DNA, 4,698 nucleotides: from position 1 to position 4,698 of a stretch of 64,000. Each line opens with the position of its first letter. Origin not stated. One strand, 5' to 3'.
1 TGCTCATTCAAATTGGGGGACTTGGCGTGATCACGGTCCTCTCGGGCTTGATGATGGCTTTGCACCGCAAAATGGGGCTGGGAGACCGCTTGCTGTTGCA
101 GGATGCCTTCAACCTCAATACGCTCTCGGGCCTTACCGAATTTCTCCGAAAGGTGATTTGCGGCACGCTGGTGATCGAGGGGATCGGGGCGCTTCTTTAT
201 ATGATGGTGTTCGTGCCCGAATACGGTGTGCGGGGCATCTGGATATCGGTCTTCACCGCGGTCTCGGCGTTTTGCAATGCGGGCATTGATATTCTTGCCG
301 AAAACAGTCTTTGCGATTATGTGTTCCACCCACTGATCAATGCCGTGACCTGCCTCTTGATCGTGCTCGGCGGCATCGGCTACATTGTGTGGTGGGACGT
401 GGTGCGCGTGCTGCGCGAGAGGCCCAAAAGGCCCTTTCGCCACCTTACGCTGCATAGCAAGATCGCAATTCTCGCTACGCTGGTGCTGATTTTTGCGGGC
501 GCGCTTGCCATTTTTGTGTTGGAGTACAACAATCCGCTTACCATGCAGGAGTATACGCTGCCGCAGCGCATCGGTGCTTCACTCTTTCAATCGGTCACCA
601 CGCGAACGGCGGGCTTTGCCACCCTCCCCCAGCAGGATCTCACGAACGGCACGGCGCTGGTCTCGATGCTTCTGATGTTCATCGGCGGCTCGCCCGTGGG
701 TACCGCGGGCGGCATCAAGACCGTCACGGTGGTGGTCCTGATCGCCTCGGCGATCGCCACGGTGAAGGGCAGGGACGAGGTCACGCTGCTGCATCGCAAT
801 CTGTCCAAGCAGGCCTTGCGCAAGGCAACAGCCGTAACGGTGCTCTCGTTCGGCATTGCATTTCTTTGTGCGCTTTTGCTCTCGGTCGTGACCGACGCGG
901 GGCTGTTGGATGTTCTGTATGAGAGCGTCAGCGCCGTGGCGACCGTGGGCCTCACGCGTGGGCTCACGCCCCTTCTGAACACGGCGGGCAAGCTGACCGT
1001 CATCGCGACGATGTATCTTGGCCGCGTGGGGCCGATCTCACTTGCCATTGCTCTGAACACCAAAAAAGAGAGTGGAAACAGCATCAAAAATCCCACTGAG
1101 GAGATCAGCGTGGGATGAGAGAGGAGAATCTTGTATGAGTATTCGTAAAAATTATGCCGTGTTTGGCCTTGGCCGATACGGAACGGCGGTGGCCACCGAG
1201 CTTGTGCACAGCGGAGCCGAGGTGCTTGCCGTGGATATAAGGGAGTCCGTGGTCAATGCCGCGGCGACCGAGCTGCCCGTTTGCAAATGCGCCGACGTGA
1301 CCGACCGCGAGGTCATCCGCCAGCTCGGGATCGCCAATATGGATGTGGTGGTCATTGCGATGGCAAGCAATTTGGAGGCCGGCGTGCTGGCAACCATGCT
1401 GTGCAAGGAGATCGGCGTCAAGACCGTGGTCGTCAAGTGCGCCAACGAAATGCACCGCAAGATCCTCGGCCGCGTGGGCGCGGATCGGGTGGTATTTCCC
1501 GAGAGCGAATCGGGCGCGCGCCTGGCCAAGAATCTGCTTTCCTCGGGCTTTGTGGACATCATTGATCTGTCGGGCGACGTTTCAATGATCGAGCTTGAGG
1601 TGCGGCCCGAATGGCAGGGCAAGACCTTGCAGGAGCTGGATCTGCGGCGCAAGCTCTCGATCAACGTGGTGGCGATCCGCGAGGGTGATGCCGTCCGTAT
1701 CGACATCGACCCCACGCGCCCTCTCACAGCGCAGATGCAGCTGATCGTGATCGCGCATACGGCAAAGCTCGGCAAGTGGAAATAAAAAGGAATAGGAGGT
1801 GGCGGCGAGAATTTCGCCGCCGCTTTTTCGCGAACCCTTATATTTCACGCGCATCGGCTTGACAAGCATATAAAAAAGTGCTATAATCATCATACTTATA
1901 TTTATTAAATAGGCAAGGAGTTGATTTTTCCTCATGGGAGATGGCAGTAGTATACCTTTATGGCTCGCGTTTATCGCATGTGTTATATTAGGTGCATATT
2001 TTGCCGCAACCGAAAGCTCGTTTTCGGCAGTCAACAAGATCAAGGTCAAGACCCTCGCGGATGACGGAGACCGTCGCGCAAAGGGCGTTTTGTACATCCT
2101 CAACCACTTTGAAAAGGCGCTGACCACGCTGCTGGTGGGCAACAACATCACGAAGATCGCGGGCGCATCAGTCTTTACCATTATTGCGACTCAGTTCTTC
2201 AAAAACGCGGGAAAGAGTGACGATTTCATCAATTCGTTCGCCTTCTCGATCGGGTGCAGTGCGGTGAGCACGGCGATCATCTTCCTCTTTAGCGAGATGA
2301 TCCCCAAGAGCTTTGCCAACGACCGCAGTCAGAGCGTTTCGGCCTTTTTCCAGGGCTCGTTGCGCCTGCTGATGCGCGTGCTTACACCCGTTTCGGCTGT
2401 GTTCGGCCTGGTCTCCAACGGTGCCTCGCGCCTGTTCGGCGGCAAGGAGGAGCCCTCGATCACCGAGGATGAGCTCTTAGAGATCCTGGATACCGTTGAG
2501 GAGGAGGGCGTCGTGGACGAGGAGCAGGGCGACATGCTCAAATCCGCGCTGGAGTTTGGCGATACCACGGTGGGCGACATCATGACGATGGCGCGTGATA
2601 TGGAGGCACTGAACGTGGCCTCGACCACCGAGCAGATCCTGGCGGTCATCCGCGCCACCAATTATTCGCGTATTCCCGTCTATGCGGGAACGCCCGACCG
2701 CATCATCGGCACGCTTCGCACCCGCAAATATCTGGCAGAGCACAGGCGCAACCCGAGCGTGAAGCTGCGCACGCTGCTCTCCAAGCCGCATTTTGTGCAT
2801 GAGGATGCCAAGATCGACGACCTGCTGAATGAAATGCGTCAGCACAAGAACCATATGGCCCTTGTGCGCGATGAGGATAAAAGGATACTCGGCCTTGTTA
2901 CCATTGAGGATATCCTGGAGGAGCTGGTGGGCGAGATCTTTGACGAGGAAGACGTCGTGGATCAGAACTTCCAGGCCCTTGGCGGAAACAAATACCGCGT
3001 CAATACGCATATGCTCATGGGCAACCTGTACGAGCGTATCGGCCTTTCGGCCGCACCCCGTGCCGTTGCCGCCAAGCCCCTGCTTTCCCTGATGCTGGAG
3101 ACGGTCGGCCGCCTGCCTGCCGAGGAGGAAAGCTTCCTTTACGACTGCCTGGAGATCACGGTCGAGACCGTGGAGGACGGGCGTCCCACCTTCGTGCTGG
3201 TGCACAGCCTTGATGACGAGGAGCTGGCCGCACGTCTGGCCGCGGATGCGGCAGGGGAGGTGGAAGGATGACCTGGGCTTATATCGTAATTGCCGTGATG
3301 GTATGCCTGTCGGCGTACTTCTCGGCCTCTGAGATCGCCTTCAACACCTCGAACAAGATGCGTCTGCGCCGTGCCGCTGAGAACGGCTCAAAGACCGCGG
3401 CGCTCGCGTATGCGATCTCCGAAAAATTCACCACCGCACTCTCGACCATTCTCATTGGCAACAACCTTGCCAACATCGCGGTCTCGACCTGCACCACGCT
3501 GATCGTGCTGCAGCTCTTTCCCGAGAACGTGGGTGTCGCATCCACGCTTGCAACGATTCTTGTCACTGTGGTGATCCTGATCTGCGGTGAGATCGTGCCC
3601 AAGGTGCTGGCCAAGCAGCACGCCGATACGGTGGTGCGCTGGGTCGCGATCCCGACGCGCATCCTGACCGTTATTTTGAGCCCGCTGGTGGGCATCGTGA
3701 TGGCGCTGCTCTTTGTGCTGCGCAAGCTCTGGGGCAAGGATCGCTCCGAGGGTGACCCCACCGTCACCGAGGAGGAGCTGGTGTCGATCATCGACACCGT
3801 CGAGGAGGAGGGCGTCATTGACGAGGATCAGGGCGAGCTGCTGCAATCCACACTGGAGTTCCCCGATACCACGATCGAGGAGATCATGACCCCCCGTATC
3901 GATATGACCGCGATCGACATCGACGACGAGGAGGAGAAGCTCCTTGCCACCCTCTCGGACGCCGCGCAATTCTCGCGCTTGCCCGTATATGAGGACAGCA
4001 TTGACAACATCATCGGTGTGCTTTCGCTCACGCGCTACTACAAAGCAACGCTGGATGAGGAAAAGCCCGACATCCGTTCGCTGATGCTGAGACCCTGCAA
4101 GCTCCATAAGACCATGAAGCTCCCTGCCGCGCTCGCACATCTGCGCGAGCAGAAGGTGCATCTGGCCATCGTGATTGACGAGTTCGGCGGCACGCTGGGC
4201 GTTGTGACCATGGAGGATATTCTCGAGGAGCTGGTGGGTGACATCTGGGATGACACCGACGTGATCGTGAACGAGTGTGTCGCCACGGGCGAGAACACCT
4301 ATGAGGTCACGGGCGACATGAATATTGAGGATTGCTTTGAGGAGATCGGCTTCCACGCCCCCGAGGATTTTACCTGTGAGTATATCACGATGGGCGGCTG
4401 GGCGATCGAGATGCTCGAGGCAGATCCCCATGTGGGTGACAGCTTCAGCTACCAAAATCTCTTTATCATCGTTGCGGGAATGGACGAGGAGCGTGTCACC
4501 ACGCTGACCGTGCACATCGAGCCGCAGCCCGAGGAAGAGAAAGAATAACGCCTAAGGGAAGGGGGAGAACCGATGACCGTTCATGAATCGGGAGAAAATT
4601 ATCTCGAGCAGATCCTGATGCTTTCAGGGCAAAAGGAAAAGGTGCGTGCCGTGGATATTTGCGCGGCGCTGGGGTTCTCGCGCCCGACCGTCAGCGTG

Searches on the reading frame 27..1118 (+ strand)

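Call 28: search_protein_families(library=pfam, proteins=[window:27-1118:+], max_evalue=0.0001)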
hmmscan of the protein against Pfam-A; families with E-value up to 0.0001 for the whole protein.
window:27-1118:+ (363 aa): 1 family
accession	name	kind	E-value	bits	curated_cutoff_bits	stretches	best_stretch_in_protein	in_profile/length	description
PF02386.22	TrkH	-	6.2e-48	163.9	27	1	62-353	178-500/502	Cation transport protein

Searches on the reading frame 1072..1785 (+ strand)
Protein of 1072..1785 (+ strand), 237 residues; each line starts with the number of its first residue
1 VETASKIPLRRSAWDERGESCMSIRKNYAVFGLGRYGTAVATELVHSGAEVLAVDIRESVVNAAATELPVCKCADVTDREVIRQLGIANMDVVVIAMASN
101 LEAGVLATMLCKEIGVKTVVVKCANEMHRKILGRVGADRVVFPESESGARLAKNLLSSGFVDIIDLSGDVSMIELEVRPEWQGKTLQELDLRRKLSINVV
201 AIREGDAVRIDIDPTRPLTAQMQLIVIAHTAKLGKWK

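Call 28: search_protein_families(library=pfam, proteins=[window:1072-1785:+], max_evalue=0.0001)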
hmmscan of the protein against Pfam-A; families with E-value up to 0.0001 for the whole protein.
window:1072-1785:+ (237 aa): 2 families
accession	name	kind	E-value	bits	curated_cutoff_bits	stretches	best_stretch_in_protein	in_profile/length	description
PF02254.24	TrkA_N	-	1.1e-23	84.2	23.8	1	28-143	1-116/116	TrkA-N domain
PF02080.26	TrkA_C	-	1e-06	29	27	1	180-231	11-61/71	TrkA-C domain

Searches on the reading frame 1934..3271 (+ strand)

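Call 28: search_protein_families(library=pfam, proteins=[window:1934-3271:+], max_evalue=0.0001)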
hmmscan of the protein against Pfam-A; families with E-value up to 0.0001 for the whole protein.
window:1934-3271:+ (445 aa): 3 families
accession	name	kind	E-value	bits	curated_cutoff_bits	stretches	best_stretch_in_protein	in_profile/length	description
PF01595.25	CNNM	-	2.7e-42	144.9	28.4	1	12-197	2-180/181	Cyclin M transmembrane N-terminal domain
PF00571.33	CBS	-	2.7e-14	53.7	24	1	284-332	8-56/57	CBS domain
PF03471.22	CorC_HlyC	-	8.8e-05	22.9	27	0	349-424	3-78/81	Transporter associated domain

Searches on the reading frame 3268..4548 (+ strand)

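Call 28: search_protein_families(library=pfam, proteins=[window:3268-4548:+], max_evalue=0.0001)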
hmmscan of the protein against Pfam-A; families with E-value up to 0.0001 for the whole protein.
window:3268-4548:+ (426 aa): 3 families
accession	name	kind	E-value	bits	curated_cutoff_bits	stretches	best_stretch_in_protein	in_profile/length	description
PF01595.25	CNNM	-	8.2e-46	156.4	28.4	1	7-187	2-180/181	Cyclin M transmembrane N-terminal domain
PF00571.33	CBS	-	1.9e-12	47.8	24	1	269-323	1-56/57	CBS domain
PF03471.22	CorC_HlyC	-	2.5e-11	43.9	27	1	341-417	4-79/81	Transporter associated domain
